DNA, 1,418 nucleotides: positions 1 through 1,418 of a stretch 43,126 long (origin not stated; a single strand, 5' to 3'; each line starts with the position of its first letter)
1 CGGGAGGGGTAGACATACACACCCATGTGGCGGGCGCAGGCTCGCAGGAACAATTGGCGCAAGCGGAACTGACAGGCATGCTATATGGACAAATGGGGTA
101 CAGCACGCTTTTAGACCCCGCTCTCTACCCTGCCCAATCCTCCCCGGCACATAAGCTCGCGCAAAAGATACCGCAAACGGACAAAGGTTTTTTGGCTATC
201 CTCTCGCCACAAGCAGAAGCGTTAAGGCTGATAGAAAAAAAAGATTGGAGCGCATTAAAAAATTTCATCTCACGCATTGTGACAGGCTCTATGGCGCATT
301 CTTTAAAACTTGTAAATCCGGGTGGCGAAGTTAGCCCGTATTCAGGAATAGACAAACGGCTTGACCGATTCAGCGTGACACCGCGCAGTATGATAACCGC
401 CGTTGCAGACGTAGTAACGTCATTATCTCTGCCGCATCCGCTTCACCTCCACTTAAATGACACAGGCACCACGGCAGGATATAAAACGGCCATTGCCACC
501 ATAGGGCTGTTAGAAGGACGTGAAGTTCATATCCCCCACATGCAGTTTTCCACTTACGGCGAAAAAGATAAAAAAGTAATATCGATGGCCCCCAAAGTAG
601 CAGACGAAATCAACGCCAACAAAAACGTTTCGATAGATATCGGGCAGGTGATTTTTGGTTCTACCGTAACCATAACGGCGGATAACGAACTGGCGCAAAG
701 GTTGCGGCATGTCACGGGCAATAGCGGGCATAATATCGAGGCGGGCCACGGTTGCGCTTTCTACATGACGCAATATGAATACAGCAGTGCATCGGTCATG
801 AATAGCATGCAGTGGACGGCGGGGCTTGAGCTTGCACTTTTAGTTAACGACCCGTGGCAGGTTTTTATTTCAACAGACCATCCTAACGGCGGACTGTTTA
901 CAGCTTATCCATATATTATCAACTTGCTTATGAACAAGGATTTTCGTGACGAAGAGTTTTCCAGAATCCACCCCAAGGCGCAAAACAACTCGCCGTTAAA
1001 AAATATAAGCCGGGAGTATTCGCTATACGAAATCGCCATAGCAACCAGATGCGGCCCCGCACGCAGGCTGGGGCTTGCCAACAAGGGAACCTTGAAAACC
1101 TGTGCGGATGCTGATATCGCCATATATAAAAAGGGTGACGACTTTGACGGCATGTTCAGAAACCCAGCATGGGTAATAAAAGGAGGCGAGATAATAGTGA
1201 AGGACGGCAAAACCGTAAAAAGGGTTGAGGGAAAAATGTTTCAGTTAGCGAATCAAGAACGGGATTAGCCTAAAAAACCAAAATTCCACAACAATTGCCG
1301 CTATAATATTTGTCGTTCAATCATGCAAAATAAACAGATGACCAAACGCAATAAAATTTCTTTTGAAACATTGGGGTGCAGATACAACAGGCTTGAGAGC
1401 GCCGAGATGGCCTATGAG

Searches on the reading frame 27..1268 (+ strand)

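Call 10: search_protein_families(library=pfam, proteins=[window:27-1268:+], max_evalue=0.001)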
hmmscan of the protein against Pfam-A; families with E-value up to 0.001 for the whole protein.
window:27-1268:+ (413 aa): 1 family
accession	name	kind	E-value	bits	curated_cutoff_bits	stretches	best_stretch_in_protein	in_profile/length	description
PF07969.17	Amidohydro_3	-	1.1e-20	75.1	29.7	1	116-374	204-452/472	Amidohydrolase family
